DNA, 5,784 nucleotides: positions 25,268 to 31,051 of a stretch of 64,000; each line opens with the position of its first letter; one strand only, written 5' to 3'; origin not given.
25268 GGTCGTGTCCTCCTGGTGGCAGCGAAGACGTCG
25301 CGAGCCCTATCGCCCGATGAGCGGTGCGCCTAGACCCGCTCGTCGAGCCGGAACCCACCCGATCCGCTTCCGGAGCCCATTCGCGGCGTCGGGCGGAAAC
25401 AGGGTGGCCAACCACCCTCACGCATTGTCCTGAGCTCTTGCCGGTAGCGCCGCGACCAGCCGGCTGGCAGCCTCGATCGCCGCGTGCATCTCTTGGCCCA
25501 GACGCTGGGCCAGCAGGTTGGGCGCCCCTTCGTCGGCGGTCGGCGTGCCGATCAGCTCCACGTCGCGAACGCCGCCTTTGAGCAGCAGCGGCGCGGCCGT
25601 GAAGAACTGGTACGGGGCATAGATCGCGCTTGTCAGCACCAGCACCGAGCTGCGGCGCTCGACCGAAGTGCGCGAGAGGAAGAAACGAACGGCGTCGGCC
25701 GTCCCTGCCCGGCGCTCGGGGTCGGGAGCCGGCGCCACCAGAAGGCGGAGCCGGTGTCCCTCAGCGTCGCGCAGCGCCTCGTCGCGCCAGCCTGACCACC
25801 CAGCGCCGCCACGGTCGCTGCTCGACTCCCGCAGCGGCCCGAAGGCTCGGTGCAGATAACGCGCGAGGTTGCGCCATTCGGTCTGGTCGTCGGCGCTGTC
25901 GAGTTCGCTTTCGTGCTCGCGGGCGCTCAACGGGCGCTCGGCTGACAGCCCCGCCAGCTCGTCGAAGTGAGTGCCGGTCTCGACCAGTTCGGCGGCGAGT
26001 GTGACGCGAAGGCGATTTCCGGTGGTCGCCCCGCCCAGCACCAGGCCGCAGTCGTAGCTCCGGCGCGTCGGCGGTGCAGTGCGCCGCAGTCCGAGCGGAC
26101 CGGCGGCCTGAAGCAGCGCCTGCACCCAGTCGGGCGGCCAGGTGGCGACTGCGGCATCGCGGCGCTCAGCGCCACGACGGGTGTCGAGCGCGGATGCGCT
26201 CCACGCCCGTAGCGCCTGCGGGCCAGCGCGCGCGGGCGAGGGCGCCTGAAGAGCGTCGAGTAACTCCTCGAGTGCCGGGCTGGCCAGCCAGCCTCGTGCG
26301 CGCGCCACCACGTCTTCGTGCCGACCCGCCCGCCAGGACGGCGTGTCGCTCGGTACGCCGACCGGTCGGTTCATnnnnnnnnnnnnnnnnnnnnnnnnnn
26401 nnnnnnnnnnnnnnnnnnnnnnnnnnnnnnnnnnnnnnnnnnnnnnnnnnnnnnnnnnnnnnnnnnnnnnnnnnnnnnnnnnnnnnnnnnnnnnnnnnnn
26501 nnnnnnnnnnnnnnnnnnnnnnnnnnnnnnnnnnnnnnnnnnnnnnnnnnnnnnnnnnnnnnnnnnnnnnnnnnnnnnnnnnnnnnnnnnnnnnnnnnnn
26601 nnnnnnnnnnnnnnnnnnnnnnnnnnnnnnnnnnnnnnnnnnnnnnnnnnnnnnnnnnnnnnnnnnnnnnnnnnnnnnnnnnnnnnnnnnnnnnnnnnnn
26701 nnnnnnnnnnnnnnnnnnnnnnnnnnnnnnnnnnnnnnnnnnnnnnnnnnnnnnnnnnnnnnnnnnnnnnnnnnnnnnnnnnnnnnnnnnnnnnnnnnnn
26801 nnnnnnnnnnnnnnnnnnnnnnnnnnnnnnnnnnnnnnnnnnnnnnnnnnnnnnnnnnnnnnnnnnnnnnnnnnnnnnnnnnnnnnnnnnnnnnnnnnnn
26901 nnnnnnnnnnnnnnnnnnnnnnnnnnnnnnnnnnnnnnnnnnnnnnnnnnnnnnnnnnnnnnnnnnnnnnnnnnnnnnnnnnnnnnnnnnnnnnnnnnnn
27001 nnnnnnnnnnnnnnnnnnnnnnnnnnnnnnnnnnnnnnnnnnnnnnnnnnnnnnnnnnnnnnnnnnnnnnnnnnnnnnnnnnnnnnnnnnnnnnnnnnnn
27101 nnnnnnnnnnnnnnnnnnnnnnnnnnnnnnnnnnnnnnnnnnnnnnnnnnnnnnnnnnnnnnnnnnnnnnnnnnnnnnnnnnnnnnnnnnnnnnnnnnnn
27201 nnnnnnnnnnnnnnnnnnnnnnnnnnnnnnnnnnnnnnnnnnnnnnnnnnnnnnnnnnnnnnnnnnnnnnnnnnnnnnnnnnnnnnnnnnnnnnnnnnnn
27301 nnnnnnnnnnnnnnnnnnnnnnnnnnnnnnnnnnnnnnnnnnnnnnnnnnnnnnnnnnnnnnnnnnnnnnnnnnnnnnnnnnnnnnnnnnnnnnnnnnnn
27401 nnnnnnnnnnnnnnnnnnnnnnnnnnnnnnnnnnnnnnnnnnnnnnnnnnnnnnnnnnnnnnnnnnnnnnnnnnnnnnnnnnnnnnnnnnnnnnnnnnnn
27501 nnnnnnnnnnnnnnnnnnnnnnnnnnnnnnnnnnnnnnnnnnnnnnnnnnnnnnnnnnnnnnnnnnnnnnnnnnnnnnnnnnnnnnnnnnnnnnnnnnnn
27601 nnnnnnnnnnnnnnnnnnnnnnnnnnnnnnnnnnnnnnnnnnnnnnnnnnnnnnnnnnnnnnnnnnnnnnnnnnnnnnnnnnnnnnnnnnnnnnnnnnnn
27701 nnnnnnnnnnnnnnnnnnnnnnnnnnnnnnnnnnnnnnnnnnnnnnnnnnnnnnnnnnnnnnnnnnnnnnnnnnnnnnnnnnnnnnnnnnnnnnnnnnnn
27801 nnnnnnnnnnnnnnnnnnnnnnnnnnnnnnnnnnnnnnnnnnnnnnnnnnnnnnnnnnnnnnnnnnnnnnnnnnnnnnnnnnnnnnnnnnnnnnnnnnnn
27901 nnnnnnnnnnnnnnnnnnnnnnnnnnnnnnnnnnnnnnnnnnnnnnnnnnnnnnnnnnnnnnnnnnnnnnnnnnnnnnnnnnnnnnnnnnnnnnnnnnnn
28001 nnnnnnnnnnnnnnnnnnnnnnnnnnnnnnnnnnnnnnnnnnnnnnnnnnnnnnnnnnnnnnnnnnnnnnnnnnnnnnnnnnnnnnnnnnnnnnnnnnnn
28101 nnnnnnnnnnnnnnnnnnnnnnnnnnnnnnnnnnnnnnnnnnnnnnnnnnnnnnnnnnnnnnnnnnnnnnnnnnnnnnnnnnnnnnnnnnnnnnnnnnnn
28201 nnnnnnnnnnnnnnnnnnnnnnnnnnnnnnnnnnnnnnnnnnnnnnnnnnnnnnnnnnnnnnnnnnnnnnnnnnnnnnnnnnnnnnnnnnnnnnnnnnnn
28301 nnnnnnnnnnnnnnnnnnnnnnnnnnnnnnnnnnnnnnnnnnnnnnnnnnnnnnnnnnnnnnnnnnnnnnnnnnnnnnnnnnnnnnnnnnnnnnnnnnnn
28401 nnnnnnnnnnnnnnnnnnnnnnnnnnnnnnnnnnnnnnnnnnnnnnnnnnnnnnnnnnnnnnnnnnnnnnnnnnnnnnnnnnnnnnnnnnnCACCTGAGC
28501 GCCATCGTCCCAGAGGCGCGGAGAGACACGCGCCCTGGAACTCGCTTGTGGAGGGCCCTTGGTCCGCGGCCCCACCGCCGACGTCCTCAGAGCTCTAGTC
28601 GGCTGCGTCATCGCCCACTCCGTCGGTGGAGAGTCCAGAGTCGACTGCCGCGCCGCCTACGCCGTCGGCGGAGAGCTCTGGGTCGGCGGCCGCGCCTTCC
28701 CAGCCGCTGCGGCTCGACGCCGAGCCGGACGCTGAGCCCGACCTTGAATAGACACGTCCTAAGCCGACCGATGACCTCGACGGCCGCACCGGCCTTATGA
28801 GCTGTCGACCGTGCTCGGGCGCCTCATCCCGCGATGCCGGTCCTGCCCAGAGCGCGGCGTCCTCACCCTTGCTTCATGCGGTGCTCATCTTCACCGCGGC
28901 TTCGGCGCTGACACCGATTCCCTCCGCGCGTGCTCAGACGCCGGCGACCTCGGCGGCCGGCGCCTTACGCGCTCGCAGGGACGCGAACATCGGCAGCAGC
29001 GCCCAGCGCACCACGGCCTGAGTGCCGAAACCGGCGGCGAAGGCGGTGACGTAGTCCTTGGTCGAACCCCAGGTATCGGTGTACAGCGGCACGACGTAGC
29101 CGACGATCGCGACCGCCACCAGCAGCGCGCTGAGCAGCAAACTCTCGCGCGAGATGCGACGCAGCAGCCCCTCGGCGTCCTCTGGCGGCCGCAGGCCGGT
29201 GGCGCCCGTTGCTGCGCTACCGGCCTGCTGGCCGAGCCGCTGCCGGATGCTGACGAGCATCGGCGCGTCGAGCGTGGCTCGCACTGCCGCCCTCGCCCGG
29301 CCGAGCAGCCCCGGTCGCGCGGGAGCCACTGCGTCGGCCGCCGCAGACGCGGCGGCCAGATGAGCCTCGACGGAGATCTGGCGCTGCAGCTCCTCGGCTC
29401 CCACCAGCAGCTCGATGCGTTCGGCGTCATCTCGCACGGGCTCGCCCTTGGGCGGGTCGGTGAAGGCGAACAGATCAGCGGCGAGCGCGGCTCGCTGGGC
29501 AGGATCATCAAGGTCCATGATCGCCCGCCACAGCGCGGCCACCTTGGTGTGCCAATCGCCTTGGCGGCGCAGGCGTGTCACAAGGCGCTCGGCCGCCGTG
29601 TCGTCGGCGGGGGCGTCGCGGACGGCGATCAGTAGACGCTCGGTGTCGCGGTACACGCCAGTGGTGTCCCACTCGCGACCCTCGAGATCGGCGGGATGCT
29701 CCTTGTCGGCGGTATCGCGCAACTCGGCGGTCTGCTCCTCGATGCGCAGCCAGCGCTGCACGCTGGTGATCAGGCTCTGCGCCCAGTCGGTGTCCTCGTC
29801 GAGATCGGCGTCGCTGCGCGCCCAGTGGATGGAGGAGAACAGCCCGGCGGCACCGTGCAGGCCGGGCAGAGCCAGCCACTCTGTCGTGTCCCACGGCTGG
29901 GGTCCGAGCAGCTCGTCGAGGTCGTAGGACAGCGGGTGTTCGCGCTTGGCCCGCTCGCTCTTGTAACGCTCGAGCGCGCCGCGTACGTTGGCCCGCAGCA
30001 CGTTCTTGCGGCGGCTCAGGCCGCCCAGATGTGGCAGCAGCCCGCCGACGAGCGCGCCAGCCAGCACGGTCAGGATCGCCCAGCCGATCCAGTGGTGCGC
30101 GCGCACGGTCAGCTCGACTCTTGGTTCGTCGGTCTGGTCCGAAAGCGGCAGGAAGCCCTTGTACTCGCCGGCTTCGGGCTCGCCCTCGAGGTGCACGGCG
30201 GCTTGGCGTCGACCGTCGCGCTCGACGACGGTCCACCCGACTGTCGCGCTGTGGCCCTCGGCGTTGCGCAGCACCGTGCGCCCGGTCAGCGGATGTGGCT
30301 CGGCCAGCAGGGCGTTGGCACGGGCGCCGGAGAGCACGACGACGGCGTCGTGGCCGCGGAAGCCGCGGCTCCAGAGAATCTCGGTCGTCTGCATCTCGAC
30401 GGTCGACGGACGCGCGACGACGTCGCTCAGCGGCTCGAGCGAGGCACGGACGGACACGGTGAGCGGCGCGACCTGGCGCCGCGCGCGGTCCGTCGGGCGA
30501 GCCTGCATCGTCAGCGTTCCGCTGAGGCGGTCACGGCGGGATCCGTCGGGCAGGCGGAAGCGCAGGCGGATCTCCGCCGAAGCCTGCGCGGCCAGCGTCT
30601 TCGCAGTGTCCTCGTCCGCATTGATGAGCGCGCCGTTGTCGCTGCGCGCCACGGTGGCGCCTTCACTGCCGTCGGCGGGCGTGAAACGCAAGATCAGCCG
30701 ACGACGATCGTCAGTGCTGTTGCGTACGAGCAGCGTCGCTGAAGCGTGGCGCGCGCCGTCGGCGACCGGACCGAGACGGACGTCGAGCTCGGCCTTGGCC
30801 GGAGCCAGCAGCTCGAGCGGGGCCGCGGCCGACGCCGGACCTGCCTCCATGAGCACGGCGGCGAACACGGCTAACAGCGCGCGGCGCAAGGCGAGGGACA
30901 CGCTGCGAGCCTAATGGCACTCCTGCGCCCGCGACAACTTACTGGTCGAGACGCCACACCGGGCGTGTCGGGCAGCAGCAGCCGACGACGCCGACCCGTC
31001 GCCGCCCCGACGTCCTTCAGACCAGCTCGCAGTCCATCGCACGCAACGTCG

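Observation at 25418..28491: Two-gene operon: intact SIR2-like/TPR protein coupled (ATGA) to an unknown 318-aa protein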

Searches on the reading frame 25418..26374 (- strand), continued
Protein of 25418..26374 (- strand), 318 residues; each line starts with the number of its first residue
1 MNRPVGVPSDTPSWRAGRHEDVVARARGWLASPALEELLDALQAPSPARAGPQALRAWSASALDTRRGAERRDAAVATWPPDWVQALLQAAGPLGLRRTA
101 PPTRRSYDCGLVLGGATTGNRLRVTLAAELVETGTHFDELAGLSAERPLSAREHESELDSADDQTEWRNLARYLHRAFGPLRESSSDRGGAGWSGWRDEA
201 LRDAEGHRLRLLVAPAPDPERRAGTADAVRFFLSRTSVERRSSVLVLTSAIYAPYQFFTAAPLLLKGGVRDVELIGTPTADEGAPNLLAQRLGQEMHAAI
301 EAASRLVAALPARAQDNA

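Call 95: get_annotated_region(hit=H3, flank=7000)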
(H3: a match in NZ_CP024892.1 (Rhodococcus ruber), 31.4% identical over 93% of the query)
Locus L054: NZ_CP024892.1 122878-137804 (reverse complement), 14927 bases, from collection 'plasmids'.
description: Rhodococcus ruber strain YYL plasmid pYYL1.1, complete sequence
organism: Rhodococcus ruber (NCBI taxid 1830)
taxonomy: Bacteria; Actinomycetota; Actinomycetes; Mycobacteriales; Nocardiaceae; Rhodococcus; Rhodococcus ruber
host: -; source: cell culture,activated sludge from pharmaceutical waste in Shaoxing China; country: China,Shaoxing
typing (MOB-suite, as given by PLSDB): conjugative; relaxase MOBF; mating-pair formation MPF_T
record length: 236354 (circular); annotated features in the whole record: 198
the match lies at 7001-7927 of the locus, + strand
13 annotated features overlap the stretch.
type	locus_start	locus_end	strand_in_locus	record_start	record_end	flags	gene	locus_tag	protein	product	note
CDS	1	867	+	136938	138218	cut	-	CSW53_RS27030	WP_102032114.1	hypothetical protein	-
CDS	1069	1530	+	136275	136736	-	-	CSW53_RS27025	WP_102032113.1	hypothetical protein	-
CDS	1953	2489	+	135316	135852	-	-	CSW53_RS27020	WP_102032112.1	NYN domain-containing protein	-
CDS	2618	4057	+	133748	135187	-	-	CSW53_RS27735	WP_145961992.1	hypothetical protein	-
CDS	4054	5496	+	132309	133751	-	-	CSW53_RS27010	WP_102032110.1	hypothetical protein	-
CDS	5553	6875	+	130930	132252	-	-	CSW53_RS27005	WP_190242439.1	CHAT domain-containing protein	-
CDS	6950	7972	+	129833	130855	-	-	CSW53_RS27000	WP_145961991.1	hypothetical protein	-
CDS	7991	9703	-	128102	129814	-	-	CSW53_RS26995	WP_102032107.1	tetratricopeptide repeat protein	-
CDS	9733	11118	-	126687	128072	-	-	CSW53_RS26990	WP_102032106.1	hypothetical protein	-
CDS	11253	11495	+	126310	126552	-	-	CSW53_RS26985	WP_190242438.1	co-chaperone GroES family protein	-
CDS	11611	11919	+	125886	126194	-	-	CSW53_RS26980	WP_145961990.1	hypothetical protein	-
CDS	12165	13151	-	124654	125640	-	-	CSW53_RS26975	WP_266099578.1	UDP-N-acetylmuramate dehydrogenase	-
CDS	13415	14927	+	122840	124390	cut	-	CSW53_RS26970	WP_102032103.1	MBL fold metallo-hydrolase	-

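Call 96: get_annotated_region(hit=H4, flank=7000)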
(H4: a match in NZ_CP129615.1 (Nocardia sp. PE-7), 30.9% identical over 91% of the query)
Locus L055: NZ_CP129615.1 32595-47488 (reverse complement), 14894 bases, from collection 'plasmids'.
description: Nocardia sp. PE-7 plasmid pPE-7, complete sequence
organism: Nocardia sp. PE-7 (NCBI taxid 3058426)
taxonomy: Bacteria; Actinomycetota; Actinomycetes; Mycobacteriales; Nocardiaceae; Nocardia; Nocardia sp. PE-7
host: -; source: cell culture,an LDPE film in soil; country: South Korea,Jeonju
typing (MOB-suite, as given by PLSDB): non-mobilizable
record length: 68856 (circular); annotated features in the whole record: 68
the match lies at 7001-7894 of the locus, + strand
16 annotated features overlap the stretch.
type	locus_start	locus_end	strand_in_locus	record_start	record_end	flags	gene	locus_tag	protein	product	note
CDS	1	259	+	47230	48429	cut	-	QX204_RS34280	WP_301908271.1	OmpA family protein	-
CDS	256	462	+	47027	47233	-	-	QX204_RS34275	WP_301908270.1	hypothetical protein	-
CDS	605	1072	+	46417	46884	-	-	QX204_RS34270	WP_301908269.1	hypothetical protein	-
CDS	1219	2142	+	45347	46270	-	-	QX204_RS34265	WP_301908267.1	hypothetical protein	-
CDS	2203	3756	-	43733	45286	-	-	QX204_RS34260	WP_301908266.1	Rieske 2Fe-2S domain-containing protein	-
CDS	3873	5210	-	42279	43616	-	-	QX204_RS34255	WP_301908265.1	hypothetical protein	-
CDS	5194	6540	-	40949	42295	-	-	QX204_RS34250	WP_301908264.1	hypothetical protein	-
CDS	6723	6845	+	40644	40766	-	-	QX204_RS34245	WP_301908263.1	hypothetical protein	-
CDS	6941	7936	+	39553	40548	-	-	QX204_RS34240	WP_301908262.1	hypothetical protein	-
CDS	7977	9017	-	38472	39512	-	-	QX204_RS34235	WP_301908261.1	UDP-N-acetylmuramate dehydrogenase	-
CDS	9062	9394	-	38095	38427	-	-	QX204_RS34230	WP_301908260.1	hypothetical protein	-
CDS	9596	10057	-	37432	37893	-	-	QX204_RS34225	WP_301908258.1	hypothetical protein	-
CDS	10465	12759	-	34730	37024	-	-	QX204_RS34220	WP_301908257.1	tetratricopeptide repeat protein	-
CDS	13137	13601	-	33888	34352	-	-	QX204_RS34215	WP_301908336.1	hypothetical protein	-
CDS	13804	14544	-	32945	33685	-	-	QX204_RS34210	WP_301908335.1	hypothetical protein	-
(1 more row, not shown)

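Call 97: search_solved_structures(query=A4, max_evalue=10, show_alignments=2)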
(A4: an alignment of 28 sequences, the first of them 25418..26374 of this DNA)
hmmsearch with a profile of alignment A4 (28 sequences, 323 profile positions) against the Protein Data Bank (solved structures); distinct sequences matched with E-value up to 10: 8.
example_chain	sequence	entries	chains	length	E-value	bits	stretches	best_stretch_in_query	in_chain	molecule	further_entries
1mop_A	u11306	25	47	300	0.19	14.2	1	264-302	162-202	pantothenate synthetase | Pantoate-beta-alanine ligase | Pantoate--beta-alanine ligase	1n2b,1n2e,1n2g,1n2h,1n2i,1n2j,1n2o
3iub_A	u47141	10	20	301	0.19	14.2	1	264-302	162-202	Pantothenate synthetase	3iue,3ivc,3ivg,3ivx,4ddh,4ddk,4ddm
3cov_A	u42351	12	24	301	0.19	14.2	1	264-302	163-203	Pantothenate synthetase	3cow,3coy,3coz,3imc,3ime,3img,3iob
4g5f_A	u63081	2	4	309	0.2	14.1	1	264-302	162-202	Pantothenate synthetase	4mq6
8b3w_A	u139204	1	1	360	0.21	14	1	194-233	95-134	Variant surface glycoprotein 1954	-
1yy3_A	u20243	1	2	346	1.2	11.5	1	130-194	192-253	S-adenosylmethionine:tRNA ribosyltransferase-isomerase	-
5cet_A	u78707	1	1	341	1.7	11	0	11-107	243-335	Bifunctional oligoribonuclease and PAP phosphatase NrnA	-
5jju_A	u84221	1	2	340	1.7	11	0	11-107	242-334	Uncharacterized protein Rv2837c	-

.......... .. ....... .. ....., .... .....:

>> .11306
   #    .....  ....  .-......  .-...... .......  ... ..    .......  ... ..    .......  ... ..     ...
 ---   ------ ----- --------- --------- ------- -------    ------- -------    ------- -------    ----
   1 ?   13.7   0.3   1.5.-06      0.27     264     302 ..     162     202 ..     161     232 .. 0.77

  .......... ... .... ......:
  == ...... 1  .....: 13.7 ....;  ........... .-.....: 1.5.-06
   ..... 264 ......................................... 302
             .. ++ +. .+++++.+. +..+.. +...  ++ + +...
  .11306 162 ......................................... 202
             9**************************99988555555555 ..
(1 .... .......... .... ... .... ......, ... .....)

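Call 98: search_protein_families(library=phrogs, proteins=[window:25418-26374:-, P0232, P0284], max_evalue=0.01)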
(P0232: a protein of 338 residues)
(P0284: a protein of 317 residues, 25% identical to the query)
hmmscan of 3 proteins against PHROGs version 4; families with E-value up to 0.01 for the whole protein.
window:25418-26374:- (318 aa): 0 families

P0232 (338 aa): 0 families

P0284 (317 aa): 0 families

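Call 99: search_protein_families(library=padloc, proteins=[L026:1819-4713:-, L026:4881-5882:-, L027:11318-12751:-, L027:12748-13245:-, L024:2223-3362:+, L024:4193-5821:+], max_evalue=0.00001)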
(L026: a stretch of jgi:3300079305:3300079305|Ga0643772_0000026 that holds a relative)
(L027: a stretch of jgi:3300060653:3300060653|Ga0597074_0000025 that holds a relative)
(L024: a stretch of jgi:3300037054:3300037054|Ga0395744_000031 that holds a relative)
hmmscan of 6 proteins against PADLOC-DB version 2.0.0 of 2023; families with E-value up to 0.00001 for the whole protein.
L026:1819-4713:- (964 aa): 7 families
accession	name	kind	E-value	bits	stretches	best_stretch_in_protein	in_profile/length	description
PDLC03597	REase_MTase_IIG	-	2.2e-120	401.4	1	8-585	22-643/1646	Type IIG restriction enzyme-methyltransferase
PDLC03051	REase_MTase_I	-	4.4e-71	237.5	1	9-594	34-657/1591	Type I restriction enzyme-methyltransferase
PDLC02707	PbeA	-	1.8e-24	84.4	2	146-390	249-464/672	PbeA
PDLC02704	PbeA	-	5e-22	76.2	2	142-390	250-469/682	PbeA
PDLC02706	PbeA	-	1.7e-18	64.6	1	139-393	259-488/722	PbeA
PDLC03049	REase_I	-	1.4e-08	31.3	0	281-388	276-366/807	Type I restriction enzyme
PDLC01439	typeIV_DinG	-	1.2e-06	25.5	0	149-221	15-86/575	CAS-IV-A; associated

L026:4881-5882:- (333 aa): 0 families

L027:11318-12751:- (477 aa): 2 families
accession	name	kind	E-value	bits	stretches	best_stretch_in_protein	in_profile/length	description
PDLC00407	ThsA1|ThsA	-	1.8e-10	38.1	1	130-250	109-227/478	STALD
PDLC03856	LmuA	-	2.5e-08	31.5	1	163-215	153-203/433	-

L027:12748-13245:- (165 aa): 0 families

L024:2223-3362:+ (379 aa): 0 families

L024:4193-5821:+ (542 aa): 0 families

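Call 105: search_dna_similar(query=P0232, collection=phages, mode=protein, max_evalue=0.001, max_rows=10)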
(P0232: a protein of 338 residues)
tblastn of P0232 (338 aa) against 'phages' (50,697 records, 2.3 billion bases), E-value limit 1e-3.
No match.

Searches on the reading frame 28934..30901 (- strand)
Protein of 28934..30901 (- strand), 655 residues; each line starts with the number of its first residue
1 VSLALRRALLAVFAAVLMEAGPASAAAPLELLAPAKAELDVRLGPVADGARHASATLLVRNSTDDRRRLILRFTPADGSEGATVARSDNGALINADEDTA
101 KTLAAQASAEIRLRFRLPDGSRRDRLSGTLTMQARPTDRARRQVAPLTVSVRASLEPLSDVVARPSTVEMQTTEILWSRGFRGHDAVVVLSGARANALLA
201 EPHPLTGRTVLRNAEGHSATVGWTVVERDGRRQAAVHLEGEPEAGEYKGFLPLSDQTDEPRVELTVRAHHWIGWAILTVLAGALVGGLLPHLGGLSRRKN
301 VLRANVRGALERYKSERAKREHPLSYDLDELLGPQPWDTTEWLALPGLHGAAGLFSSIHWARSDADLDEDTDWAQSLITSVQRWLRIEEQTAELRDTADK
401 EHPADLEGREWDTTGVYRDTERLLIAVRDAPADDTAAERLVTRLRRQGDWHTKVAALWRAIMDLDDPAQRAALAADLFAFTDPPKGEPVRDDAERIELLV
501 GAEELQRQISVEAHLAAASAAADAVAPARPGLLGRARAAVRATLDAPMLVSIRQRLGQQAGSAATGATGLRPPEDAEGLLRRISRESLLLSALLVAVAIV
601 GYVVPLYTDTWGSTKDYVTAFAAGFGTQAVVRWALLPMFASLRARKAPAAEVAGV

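Call 40: search_protein_families(library=pfam, proteins=[window:28934-30901:-], max_evalue=0.001)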
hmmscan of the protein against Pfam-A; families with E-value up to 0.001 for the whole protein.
window:28934-30901:- (655 aa): 0 families

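Call 41: search_protein_families(library=padloc, proteins=[window:28934-30901:-], max_evalue=0.01)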
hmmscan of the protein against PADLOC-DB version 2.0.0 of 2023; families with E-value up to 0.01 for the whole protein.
window:28934-30901:- (655 aa): 0 families

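Call 98: search_protein_families(library=phrogs, proteins=[window:28934-30901:-], max_evalue=0.01)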
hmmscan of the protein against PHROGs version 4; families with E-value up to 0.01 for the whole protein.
window:28934-30901:- (655 aa): 0 families

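Call 101: search_solved_structures(query=window:28934-30901:-, max_evalue=0.01)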
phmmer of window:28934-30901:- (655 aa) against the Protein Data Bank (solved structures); distinct sequences matched with E-value up to 0.01: 0.
